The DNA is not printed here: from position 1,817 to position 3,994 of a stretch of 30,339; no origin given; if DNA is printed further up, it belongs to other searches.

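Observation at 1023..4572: Operon of a His-box membrane hydroxylase/desaturase, a KAS III fused to a heme-oxygenase-like diiron domain, and an unknown 300-aa protein: candidate novel lipid or hydrocarbon modification pathway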

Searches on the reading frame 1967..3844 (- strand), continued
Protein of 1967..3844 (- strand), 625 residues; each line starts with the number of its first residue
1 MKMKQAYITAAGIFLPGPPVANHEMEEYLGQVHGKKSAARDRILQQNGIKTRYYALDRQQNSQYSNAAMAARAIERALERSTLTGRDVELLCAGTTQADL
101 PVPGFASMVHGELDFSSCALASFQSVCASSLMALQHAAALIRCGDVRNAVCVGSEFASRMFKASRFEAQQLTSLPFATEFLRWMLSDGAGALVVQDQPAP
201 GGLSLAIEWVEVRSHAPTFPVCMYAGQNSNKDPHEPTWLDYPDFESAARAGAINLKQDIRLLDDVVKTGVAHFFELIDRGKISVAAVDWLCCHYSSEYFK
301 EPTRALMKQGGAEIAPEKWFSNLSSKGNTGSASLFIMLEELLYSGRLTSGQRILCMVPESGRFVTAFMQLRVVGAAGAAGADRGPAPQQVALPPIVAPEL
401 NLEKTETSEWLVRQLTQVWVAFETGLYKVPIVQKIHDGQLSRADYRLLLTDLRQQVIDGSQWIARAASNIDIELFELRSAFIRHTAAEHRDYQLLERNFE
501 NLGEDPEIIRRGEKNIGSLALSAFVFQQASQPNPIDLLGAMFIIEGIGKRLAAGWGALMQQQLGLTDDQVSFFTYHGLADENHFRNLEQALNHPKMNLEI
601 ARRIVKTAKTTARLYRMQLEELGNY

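Call 9: find_related_loci(query=window:1967-3844:-, collection=genome_contigs, flank=8000)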
Query window:1967-3844:- (625 aa) in genome_contigs; peptide patterns used: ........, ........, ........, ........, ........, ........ (x = any residue, [..] = any of these).
69 stretches matched a pattern; 15 encode a relative of the query (tblastn E <= 1e-3); 15 distinct loci.
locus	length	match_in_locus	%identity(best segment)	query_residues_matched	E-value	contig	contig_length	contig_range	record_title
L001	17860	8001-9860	69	3-625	0e+0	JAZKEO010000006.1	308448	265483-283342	MAG: Bacteroidota bacterium isolate DC_HB_02_SPN181219-bin038 DCHB02SPN_B038_0_000000000006, whole genome shotgun sequen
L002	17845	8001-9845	68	3-625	0e+0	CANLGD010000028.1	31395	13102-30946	MAG: Flavobacteriia bacterium isolate ZE-15may19-211 genome assembly, contig: ZE-15May19-c1400, whole genome shotgun seq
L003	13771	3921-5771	65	2-625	0e+0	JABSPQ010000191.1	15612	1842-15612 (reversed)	MAG: Flavobacteriales bacterium isolate DT_38 DT-Flavobacteriales-1_scaffold_192, whole genome shotgun sequence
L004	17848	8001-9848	69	3-625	0e+0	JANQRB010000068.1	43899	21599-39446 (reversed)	MAG: Candidatus Kapaibacterium sp. isolate IP29b_bin.46 k99_582459, whole genome shotgun sequence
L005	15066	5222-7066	68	3-625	0e+0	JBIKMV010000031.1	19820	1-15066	MAG: Catalimonadaceae bacterium isolate ME2014-09-11_3300037507_group5_bin208 Rohwer_bin616_scaffold_1936_c1, whole geno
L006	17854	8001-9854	65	1-625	0e+0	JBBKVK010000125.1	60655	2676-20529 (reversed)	MAG: Saprospiraceae bacterium isolate metabat_bins.80 k119_4070953, whole genome shotgun sequence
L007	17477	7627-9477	69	1-625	0e+0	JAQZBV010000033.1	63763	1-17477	MAG: Cytophagaceae bacterium isolate C_No_T20_C_bin.142 scaffold_1124, whole genome shotgun sequence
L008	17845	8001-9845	59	1-625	0e+0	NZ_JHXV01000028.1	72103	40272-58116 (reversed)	Crocinitomix catalasitica ATCC 23190 T367DRAFT_scaffold00025.25_C, whole genome shotgun sequence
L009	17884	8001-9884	53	1-625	0e+0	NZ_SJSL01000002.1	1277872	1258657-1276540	Pedobacter psychroterrae strain RP-1-14 contig2, whole genome shotgun sequence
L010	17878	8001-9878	53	2-625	0e+0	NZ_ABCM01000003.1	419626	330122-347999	Pedobacter sp. BAL39 1103467000507, whole genome shotgun sequence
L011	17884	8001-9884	52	1-625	0e+0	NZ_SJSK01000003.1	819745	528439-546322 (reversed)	Pedobacter frigiditerrae strain RP-1-13 contig3, whole genome shotgun sequence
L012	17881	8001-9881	52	2-625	0e+0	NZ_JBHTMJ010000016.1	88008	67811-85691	Mucilaginibacter terrae strain CCM 8645 GCM70027364_8, whole genome shotgun sequence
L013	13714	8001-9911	49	4-625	0e+0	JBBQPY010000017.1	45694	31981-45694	MAG: Chthonomonadales bacterium isolate Co_metawrap_1542 Cmw_1542_k141_2848186_length_45694_cov_7.9988, whole genome sho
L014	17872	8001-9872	52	3-625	0e+0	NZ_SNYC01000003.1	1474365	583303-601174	Pedobacter metabolipauper strain DSM 19035 Ga0074839_101, whole genome shotgun sequence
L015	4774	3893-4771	65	4-296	4e-138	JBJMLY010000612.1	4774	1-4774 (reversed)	MAG: Cytophagaceae bacterium isolate H3_16_all_fractions_metab_44_44_0 k255_9135922, whole genome shotgun sequence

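Call 12: find_encoding_contigs(protein=P0001, flank=10000, max_places=3)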
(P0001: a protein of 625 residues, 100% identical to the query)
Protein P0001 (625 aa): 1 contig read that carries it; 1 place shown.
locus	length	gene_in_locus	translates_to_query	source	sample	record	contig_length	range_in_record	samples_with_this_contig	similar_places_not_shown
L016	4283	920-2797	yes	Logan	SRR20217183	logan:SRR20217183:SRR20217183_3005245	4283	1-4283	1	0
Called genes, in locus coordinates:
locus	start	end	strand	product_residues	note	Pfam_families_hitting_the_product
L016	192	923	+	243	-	PF04116:FA_hydroxylase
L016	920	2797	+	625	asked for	PF00108:Thiolase_N (weak), PF08545:ACP_syn_III (weak), PF08541:ACP_syn_III_C, PF14518:Haem_oxygenas_2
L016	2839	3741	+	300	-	PF22523:DUF6999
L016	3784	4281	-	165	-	?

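Call 13: find_encoding_contigs(protein=P0064, flank=10000, max_places=2)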
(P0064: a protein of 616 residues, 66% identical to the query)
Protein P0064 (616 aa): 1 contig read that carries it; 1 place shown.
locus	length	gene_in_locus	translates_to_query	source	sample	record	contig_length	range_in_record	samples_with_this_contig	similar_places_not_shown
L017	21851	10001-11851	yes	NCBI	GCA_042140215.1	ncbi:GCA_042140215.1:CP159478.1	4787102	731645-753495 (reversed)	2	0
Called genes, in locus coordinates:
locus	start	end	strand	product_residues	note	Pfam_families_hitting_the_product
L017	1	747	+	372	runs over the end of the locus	PF05598:DUF772 (faint)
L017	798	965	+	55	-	-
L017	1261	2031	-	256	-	PF01884:PcrB, PF00977:His_biosynth, PF01207:Dus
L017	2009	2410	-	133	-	-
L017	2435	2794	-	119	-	PF07332:Phage_holin_3_6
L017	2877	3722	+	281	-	PF01869:BcrAD_BadFG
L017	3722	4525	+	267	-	PF13580:SIS_2 (weak), PF22198:GKRP_SIS_2, PF22645:GKRP_SIS_N, PF01380:SIS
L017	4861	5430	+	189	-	-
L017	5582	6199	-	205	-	PF10263:SprT-like (weak)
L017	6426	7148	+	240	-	PF00977:His_biosynth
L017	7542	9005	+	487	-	PF04389:Peptidase_M28, PF05343:Peptidase_M42 (faint), PF01546:Peptidase_M20 (weak)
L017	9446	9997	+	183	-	PF04116:FA_hydroxylase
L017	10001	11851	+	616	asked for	PF00109:ketoacyl-synt (faint), PF00108:Thiolase_N (weak), PF08545:ACP_syn_III (weak), PF08541:ACP_syn_III_C, PF14518:Haem_oxygenas_2 (weak)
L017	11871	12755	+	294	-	PF22523:DUF6999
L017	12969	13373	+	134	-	-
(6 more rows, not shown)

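Call 14: search_solved_structures(query=window:1967-3844:-, max_evalue=0.01, show_alignments=2)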
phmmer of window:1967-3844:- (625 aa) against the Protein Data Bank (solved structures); distinct sequences matched with E-value up to 0.01: 48.
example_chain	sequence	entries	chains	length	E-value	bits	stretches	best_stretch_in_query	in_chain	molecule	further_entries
5gk0_A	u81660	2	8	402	2.1e-75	257.8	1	5-373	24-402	Ketosynthase StlD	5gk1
5gk2_A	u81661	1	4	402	5.1e-74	253.3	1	5-373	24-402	Ketosynthase StlD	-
4ryb_A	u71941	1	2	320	1.3e-15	60.4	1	4-161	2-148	3-oxoacyl-[acyl-carrier-protein] synthase 3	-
4dfe_A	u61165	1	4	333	3.8e-14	55.5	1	8-355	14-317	3-oxoacyl-[acyl-carrier-protein] synthase 3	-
5by7_A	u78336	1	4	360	2.8e-13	52.7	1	8-205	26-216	3-oxoacyl-ACP synthase III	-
4ylt_A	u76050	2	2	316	1.2e-09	40.7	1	64-161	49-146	3-oxoacyl-[acyl-carrier-protein] synthase 3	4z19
3h76_A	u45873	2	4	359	2.2e-08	36.5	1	9-362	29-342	PQS biosynthetic enzyme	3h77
2ebd_A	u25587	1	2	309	2.2e-08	36.5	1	12-159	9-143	3-oxoacyl-[acyl-carrier-protein] synthase 3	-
3il3_A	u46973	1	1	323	2.3e-08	36.4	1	42-162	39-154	3-oxoacyl-[acyl-carrier-protein] synthase 3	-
1hn9_A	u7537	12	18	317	3.3e-08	35.9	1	41-160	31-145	BETA-KETOACYL-ACYL CARRIER PROTEIN SYNTHASE III | 3-oxoacyl-[acyl-carrier-protein] synthase III | 3-oxoacyl-[acyl-carrier-protein] synthase 3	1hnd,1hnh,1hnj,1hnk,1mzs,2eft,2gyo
6x7r_A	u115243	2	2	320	3.3e-08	35.9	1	41-160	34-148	3-oxoacyl-[acyl-carrier-protein] synthase 3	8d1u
9ka2_A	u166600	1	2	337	4e-08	35.6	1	41-160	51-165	Beta-ketoacyl-[acyl-carrier-protein] synthase III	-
3il9_A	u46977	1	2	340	4.1e-08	35.6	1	40-160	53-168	3-oxoacyl-[acyl-carrier-protein] synthase 3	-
4nhd_A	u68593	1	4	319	5.8e-08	35.1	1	39-204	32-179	3-oxoacyl-[acyl-carrier-protein] synthase 3 protein 1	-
8vd9_A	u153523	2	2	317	6.6e-08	34.9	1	4-159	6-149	Beta-ketoacyl-[acyl-carrier-protein] synthase III 1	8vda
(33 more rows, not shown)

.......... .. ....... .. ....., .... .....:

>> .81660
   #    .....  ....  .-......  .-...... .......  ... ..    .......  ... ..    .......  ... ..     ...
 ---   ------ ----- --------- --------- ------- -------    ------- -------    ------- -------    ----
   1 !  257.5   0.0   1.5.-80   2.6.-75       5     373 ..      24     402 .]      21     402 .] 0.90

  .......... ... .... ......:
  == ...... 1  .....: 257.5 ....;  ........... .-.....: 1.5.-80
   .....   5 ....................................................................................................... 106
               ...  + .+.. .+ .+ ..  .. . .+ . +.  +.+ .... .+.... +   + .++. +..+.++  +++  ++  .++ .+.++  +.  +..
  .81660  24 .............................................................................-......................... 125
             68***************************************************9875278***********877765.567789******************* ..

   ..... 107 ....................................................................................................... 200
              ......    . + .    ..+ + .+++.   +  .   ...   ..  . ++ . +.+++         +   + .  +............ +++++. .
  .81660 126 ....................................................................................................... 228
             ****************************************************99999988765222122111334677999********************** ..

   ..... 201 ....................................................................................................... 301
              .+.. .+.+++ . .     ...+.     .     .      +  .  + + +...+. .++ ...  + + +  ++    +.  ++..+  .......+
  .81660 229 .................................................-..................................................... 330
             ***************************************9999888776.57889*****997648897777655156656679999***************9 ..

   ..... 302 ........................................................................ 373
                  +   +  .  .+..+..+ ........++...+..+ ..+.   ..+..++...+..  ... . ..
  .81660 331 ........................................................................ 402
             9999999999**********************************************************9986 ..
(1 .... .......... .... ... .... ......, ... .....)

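Call 30: search_protein_families(library=pfam, proteins=[L006:9861-10685:+, L008:9848-10618:+], max_evalue=0.01)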
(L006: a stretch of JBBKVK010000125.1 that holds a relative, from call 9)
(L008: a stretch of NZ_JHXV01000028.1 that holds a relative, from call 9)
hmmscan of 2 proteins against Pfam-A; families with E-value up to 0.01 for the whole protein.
L006:9861-10685:+ (274 aa): 0 families

L008:9848-10618:+ (256 aa): 1 family
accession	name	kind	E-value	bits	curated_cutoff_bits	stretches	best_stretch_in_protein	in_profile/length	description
PF00487.30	FA_desaturase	-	6.3e-18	65.9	29.7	1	9-227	6-226/253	Fatty acid desaturase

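Call 93: list_cluster_members(proteins=[P0001, P0121, P0002])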
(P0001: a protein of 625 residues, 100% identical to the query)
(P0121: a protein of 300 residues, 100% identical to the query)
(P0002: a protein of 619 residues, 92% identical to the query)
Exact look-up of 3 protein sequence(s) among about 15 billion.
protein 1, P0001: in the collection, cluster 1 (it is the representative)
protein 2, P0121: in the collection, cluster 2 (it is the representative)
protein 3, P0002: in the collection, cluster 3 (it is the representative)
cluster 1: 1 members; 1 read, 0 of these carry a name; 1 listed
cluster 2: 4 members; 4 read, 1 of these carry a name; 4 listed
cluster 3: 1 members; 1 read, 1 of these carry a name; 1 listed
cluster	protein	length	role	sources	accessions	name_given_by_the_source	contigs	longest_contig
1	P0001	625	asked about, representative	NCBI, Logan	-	-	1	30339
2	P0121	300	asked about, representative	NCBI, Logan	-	-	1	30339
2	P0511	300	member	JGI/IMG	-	hypothetical protein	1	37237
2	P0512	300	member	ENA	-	-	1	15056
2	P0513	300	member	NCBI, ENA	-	-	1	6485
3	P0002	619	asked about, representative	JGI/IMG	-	3-oxoacyl-[acyl-carrier-protein] synthase III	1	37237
